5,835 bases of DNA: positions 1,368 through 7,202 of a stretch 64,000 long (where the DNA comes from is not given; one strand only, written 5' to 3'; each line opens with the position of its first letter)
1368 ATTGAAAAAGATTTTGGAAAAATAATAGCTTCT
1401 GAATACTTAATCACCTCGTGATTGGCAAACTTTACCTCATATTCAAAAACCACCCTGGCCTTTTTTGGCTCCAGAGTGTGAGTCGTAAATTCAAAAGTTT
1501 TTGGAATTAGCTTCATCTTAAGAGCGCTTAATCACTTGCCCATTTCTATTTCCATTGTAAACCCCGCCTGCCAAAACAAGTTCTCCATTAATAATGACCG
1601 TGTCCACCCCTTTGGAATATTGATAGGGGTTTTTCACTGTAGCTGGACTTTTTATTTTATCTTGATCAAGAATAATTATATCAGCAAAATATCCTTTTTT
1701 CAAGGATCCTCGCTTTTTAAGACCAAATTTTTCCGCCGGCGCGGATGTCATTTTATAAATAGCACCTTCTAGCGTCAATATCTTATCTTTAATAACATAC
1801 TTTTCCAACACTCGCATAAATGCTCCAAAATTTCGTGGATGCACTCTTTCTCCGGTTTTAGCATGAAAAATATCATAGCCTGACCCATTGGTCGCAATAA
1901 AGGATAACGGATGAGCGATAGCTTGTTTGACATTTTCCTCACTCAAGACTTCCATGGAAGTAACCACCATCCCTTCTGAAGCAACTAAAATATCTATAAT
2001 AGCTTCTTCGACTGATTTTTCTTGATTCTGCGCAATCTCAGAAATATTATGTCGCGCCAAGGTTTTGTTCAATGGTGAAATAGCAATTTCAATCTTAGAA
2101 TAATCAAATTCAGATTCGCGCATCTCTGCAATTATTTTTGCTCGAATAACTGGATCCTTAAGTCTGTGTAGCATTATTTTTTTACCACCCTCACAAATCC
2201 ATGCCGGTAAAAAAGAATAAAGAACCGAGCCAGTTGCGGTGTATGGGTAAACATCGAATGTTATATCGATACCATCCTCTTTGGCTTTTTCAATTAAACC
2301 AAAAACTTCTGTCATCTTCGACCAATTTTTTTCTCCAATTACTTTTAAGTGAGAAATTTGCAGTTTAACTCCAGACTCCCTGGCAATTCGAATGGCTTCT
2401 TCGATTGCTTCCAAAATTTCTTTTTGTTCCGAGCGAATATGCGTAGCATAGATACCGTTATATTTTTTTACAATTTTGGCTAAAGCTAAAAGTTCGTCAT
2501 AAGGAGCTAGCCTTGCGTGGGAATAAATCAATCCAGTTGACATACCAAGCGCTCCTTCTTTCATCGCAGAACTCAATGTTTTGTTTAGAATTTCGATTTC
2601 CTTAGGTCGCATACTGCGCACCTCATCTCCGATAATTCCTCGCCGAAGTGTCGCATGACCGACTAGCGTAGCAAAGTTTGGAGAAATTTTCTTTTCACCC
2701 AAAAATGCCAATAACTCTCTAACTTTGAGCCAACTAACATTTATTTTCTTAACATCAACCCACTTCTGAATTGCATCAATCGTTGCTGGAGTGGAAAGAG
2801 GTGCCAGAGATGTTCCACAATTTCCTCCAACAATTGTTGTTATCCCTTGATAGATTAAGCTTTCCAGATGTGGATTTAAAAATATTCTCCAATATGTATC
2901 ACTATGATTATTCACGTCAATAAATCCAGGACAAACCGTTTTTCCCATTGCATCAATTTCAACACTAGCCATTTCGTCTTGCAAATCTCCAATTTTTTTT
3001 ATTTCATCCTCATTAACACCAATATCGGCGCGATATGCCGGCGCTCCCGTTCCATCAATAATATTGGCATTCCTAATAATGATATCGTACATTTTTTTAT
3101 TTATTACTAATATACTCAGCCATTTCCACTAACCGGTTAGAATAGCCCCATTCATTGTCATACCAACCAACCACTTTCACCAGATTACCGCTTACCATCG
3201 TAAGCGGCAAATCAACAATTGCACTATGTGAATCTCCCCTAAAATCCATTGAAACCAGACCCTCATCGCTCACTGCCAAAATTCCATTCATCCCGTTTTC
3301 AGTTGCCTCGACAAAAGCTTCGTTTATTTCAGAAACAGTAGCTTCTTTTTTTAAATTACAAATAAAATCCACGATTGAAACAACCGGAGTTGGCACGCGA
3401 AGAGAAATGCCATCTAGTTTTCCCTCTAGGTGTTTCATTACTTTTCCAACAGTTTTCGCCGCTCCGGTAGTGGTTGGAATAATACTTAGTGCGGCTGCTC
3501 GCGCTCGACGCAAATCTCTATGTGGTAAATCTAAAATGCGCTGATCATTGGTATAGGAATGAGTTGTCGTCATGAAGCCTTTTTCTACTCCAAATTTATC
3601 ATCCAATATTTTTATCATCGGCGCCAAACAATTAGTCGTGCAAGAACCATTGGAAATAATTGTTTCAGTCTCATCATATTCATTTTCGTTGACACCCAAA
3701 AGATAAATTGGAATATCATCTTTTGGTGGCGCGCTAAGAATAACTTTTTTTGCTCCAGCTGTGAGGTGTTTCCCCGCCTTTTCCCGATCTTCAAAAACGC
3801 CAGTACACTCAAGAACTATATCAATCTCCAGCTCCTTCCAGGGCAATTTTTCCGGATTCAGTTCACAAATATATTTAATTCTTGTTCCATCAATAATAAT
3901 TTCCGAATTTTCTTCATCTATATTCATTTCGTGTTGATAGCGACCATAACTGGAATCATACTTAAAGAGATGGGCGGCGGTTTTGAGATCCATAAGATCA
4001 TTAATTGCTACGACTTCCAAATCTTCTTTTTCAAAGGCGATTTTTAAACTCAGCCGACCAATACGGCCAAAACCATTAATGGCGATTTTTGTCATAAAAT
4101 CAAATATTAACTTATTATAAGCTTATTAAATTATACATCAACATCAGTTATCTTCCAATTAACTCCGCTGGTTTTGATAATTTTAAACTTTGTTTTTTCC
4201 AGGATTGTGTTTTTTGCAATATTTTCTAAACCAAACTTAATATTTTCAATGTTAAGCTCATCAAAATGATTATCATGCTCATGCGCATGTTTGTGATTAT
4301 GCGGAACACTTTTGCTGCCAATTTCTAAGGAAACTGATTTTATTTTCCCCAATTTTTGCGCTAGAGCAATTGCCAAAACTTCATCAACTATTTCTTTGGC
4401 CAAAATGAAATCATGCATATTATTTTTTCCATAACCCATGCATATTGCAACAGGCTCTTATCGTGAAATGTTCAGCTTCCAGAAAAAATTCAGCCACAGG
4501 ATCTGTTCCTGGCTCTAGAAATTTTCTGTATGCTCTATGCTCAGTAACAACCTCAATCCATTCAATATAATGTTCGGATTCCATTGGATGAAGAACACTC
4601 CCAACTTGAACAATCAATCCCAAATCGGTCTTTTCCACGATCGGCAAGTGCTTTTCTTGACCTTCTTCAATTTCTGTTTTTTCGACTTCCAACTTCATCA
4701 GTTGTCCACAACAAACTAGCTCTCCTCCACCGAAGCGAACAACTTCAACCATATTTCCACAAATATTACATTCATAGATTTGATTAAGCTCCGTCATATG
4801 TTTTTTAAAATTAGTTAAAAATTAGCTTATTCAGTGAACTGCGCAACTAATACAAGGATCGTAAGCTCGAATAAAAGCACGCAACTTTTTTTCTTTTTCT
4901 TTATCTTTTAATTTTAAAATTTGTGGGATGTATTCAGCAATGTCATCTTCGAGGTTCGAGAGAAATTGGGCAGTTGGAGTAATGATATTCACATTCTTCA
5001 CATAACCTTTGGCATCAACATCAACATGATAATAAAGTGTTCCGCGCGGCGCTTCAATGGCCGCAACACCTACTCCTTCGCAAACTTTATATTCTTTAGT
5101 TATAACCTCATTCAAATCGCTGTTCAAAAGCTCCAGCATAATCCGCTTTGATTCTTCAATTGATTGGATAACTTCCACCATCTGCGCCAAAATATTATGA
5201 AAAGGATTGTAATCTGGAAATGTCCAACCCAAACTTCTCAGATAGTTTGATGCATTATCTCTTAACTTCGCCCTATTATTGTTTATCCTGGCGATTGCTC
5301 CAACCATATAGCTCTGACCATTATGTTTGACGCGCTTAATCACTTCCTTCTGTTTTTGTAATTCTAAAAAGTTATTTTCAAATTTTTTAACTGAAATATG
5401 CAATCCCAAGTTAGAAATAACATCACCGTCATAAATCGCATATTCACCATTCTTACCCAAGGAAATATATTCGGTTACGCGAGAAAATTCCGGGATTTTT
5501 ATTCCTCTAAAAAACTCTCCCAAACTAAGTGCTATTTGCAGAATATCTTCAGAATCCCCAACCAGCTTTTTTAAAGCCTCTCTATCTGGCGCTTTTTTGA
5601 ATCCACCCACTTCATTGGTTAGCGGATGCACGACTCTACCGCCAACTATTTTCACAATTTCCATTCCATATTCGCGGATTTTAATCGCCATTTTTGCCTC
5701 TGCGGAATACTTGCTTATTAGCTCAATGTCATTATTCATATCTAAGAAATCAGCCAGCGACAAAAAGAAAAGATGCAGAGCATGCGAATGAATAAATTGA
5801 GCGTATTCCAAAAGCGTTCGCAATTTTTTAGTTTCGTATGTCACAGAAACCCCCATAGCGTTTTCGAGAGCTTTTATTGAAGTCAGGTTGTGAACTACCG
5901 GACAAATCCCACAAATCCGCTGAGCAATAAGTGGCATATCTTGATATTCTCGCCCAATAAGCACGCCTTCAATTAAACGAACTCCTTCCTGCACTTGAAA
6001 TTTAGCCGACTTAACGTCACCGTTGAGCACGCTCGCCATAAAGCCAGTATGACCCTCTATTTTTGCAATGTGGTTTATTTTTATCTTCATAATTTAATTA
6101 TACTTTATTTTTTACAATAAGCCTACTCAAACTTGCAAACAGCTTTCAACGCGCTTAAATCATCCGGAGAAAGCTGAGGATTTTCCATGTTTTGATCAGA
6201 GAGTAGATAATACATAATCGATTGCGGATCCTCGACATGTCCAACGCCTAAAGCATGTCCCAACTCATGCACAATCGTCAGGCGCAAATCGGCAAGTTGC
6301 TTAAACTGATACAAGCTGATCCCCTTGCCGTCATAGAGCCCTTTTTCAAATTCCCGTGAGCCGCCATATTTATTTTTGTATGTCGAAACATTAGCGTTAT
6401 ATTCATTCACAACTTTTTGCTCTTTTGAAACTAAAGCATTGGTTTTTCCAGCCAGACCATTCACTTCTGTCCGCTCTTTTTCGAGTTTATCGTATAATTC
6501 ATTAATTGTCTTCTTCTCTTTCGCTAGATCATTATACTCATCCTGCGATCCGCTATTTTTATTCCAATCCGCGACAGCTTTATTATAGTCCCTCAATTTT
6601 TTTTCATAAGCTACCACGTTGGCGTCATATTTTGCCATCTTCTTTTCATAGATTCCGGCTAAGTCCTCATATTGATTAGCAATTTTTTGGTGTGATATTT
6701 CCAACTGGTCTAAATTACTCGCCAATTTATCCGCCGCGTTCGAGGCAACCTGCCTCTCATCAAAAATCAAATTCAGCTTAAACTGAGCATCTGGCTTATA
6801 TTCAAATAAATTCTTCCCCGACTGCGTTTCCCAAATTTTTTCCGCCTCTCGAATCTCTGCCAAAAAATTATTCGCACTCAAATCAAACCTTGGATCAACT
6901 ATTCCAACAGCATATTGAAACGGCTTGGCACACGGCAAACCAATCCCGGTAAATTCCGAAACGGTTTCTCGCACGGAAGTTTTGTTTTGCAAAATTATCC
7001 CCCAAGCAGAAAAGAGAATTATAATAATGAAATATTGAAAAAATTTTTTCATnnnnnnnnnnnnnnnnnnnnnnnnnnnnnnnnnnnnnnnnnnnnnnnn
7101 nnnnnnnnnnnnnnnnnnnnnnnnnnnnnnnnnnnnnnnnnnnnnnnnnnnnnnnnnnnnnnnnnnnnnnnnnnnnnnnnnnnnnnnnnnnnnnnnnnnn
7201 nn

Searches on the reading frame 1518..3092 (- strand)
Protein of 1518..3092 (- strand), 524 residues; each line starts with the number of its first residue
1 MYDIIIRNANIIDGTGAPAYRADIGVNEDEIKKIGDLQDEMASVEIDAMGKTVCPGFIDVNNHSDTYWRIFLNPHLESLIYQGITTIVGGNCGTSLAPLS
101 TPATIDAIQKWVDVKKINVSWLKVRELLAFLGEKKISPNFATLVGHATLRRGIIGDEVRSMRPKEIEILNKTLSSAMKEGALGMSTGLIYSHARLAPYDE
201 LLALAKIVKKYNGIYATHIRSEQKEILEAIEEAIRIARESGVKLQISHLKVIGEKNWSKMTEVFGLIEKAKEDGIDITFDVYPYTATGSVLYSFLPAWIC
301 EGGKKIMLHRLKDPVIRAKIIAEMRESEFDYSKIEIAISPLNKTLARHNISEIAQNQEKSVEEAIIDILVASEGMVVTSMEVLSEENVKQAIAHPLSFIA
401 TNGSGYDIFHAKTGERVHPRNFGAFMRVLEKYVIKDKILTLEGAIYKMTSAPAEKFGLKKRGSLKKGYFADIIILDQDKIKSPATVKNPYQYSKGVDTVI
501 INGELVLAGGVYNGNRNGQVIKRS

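Call 7: search_protein_families(library=pfam, proteins=[window:1518-3092:-], max_evalue=0.01)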
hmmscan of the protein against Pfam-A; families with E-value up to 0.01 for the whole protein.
window:1518-3092:- (524 aa): 3 families
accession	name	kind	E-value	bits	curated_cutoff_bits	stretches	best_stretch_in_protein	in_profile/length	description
PF07969.17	Amidohydro_3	-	2.1e-24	87.3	29.7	1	45-506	2-471/472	Amidohydrolase family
PF01979.26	Amidohydro_1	-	1.1e-15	58.2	25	2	435-506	276-345/345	Amidohydrolase family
PF00449.26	Urease_alpha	-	0.0064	17.3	23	0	2-36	66-98/121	Urease alpha-subunit, N-terminal domain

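Call 35: search_protein_families(library=ncbifam, proteins=[window:1518-3092:-], max_evalue=0.001)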
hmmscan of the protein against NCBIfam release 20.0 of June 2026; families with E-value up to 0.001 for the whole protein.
window:1518-3092:- (524 aa): 54 families (the best 25 are shown)
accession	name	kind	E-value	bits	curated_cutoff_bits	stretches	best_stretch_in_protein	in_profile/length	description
NF006560.0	PRK09061.1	subfamily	1.1e-50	172.5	340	1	1-522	25-512/517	amidohydrolase family protein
NF004839.0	PRK06189.1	equivalog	1.1e-19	70.4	631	2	1-67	2-66/451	allantoinase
NF006688.0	PRK09236.1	equivalog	2.1e-16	59.8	535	2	426-518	337-437/444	dihydroorotase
NF006689.0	PRK09237.1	equivalog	7e-15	54.5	371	1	1-94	2-97/383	amidohydrolase/deacetylase family metallohydrolase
NF002668.0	PRK02382.1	equivalog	3e-14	52.5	452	2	434-482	329-377/436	dihydroorotase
NF006845.0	PRK09357.2-6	equivalog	3.1e-14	52.5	728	1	3-63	2-63/428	dihydroorotase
TIGR00857.1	pyrC_multi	subfamily_domain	8.6e-14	51.3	279.05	1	432-481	325-373/412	dihydroorotase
TIGR03178.1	allantoinase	equivalog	2.8e-13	49.5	357.85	1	3-64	1-60/441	allantoinase AllB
NF006559.0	PRK09060.1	equivalog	3.6e-13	48.6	482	1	2-98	5-95/444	dihydroorotase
NF006837.0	PRK09357.1-2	equivalog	5.6e-13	48.2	575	2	425-502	332-404/428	dihydroorotase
NF006843.0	PRK09357.2-4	equivalog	1.1e-12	47.6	786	1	4-64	3-62/431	dihydroorotase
NF006844.0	PRK09357.2-5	equivalog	1.1e-11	44.5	701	1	1-64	1-64/422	dihydroorotase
NF006839.0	PRK09357.1-4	equivalog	1.1e-11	44.1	576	1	4-63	2-61/422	dihydroorotase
NF005791.0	PRK07627.1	equivalog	2.5e-11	43.2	442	1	3-88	2-91/425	dihydroorotase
NF004995.0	PRK06380.1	subfamily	3.5e-11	42.7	567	1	4-63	3-62/418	metal-dependent hydrolase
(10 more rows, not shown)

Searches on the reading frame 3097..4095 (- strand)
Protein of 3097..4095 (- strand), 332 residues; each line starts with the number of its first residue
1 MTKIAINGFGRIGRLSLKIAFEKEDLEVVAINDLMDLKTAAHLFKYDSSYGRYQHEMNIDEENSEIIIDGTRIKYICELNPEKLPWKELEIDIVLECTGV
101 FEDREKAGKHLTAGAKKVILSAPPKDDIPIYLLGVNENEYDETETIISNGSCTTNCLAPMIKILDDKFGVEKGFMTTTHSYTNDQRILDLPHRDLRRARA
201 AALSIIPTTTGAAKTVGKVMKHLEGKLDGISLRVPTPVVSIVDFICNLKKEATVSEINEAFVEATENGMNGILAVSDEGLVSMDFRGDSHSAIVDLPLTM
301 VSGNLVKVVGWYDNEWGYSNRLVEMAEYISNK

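Call 7: search_protein_families(library=pfam, proteins=[window:3097-4095:-], max_evalue=0.01)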
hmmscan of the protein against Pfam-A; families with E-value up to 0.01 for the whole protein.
window:3097-4095:- (332 aa): 3 families
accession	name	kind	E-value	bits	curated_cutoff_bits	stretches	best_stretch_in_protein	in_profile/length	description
PF02800.25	Gp_dh_C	-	1.5e-60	203.8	24.4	1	157-312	1-158/158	Glyceraldehyde 3-phosphate dehydrogenase, C-terminal domain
PF00044.30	Gp_dh_N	-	2.3e-37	127.8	31.7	1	3-103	2-100/101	Glyceraldehyde 3-phosphate dehydrogenase, NAD binding domain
PF01113.26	DapB_N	-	0.0081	16.7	25.6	0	3-81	2-85/124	Dihydrodipicolinate reductase, N-terminus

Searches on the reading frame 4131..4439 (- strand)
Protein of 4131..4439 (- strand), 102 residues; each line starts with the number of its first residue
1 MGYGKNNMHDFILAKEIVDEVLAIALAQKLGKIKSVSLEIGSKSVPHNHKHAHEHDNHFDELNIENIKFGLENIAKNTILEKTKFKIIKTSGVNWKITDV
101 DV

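Call 7: search_protein_families(library=pfam, proteins=[window:4131-4439:-], max_evalue=0.01)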
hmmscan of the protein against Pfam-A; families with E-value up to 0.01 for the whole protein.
window:4131-4439:- (102 aa): 1 family
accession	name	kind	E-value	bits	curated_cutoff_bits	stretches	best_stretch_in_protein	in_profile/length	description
PF01155.25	HypA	-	2e-05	25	28.9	1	8-44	1-37/112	Hydrogenase/urease nickel incorporation, metallochaperone, hypA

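Call 35: search_protein_families(library=ncbifam, proteins=[window:4131-4439:-], max_evalue=0.001)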
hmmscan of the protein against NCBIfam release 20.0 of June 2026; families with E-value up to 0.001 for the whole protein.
window:4131-4439:- (102 aa): 3 families
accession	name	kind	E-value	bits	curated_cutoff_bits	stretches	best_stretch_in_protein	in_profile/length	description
NF001976.0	PRK00762.1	equivalog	3.2e-06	26.9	146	1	8-87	1-64/124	hydrogenase maturation nickel metallochaperone HypA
NF003008.0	PRK03824.1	equivalog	2.9e-05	24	125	0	8-42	1-35/135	hydrogenase nickel incorporation protein HypA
TIGR00100.1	hypA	equivalog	8.1e-05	22.7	88.1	0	62-89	39-66/116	hydrogenase maturation nickel metallochaperone HypA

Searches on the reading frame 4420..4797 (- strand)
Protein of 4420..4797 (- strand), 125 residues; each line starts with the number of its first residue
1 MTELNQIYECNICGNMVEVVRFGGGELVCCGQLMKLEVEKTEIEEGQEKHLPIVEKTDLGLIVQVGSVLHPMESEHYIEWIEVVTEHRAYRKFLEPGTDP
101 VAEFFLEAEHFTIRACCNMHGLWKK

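Call 7: search_protein_families(library=pfam, proteins=[window:4420-4797:-], max_evalue=0.01)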
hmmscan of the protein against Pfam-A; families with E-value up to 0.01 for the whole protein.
window:4420-4797:- (125 aa): 2 families
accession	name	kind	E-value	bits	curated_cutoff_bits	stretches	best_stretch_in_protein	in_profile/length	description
PF01880.24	Desulfoferrodox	-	7.7e-18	65.3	22.2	1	44-124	3-96/98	Desulfoferrodoxin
PF06397.17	Desulfoferrod_N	-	8.9e-15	54.5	23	1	2-36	1-35/36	Desulfoferrodoxin, N-terminal domain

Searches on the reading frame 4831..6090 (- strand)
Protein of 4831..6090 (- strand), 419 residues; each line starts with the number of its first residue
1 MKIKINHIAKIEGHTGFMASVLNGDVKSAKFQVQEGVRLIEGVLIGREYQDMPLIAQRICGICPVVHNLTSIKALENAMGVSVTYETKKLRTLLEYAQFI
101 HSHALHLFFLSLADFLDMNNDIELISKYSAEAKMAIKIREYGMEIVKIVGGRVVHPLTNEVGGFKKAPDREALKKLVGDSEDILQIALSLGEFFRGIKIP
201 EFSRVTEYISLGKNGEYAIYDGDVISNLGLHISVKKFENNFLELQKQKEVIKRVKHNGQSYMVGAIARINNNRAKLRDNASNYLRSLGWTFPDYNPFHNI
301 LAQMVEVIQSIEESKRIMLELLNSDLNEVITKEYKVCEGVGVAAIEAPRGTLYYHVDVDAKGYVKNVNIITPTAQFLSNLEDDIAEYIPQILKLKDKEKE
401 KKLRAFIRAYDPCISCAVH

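Call 3: search_protein_families(library=pfam, proteins=[window:4831-6090:-], max_evalue=0.01)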
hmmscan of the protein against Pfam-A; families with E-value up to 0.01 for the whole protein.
window:4831-6090:- (419 aa): 2 families
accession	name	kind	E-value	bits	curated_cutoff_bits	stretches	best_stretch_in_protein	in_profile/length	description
PF00374.24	NiFeSe_Hases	-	2.7e-34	119.4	25.8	2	38-124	1-87/508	Nickel-dependent hydrogenase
PF00346.24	Complex1_49kDa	-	0.0017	18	24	0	328-378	191-241/271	Respiratory-chain NADH dehydrogenase, 49 Kd subunit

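Call 4: search_protein_families(library=ncbifam, proteins=[window:4831-6090:-], max_evalue=0.01)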
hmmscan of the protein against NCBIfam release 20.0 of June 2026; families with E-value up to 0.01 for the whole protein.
window:4831-6090:- (419 aa): 14 families
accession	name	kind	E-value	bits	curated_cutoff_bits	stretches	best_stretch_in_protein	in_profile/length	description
NF040832.1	sulfhyd_HydA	equivalog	1.7e-67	228.4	880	1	2-419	4-422/426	NADPH-dependent hydrogenase/sulfhydrogenase 1 subunit alpha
NF040828.1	sulfhyd_ShyA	equivalog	2.3e-66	224.4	700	1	1-419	1-411/415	NAD(P)-dependent hydrogenase/sulfhydrogenase 2 subunit alpha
NF041785.2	VhuA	equivalog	9.6e-42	143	800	1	2-392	3-417/418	F420-non-reducing hydrogenase Vhu subunit A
TIGR03295.1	frhA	equivalog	3.8e-41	141.4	392.5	2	2-193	4-191/412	coenzyme F420 hydrogenase subunit alpha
NF033181.1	NiFeSe_hydrog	equivalog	3.5e-40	138.4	600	2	2-158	3-151/507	nickel-dependent hydrogenase large subunit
NF045518.1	H2_NiFeSe_large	exception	7.2e-37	127.3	780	2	1-176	2-191/485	NiFeSe hydrogenase large subunit HysA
NF007778.0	PRK10467.1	equivalog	2.7e-26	92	969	2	2-122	4-123/567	hydrogenase 2 large subunit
NF007550.0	PRK10170.1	equivalog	2.7e-17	62.4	1101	1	4-123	20-139/597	Ni/Fe-hydrogenase large subunit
NF004739.1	PRK06075.1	equivalog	3.9e-08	32.5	360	1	326-381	302-357/384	NADH-quinone oxidoreductase subunit D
NF041786.2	VhuU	equivalog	3.2e-05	23.6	70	1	406-419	14-27/45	F420-non-reducing hydrogenase selenoprotein subunit VhuU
TIGR01962.1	NuoD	equivalog_domain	9.2e-05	21.5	459.35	0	43-166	46-157/386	NADH dehydrogenase (quinone) subunit D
NF040602.1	F420_dehyd_FpoD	exception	0.002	17.2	600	1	33-158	41-155/372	F420H2 dehydrogenase subunit FpoD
NF009808.0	PRK13292.1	equivalog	0.0054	14.6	1156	0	56-165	464-561/791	NADH-quinone oxidoreductase subunit B/C/D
NF008974.0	PRK12322.1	equivalog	0.008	15.2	522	0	40-109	47-116/366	NADH-quinone oxidoreductase subunit D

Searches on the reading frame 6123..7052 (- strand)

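Call 3: search_protein_families(library=pfam, proteins=[window:6123-7052:-], max_evalue=0.01)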
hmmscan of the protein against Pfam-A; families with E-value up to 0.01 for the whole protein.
window:6123-7052:- (309 aa): 2 families
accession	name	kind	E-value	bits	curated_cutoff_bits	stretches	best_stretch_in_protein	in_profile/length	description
PF00413.30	Peptidase_M10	-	1.5e-11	44.8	24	1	235-304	102-156/159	Matrixin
PF10462.15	Peptidase_M66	-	0.0015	18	20.6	1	186-274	133-210/306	Peptidase M66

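Call 35: search_protein_families(library=ncbifam, proteins=[window:6123-7052:-], max_evalue=0.001)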
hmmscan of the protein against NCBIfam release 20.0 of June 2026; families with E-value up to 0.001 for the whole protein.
window:6123-7052:- (309 aa): 2 families
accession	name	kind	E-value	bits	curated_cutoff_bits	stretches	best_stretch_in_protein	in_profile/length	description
NF041905.1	MXAN_2677_2678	equivalog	3.1e-06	26.4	250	1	254-299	182-227/283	myxosortase-dependent metalloprotease, MXAN_2677/MXAN_2678 family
NF033823.0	archmetzin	subfamily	6.1e-05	23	145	0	259-282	125-148/170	archaemetzincin family Zn-dependent metalloprotease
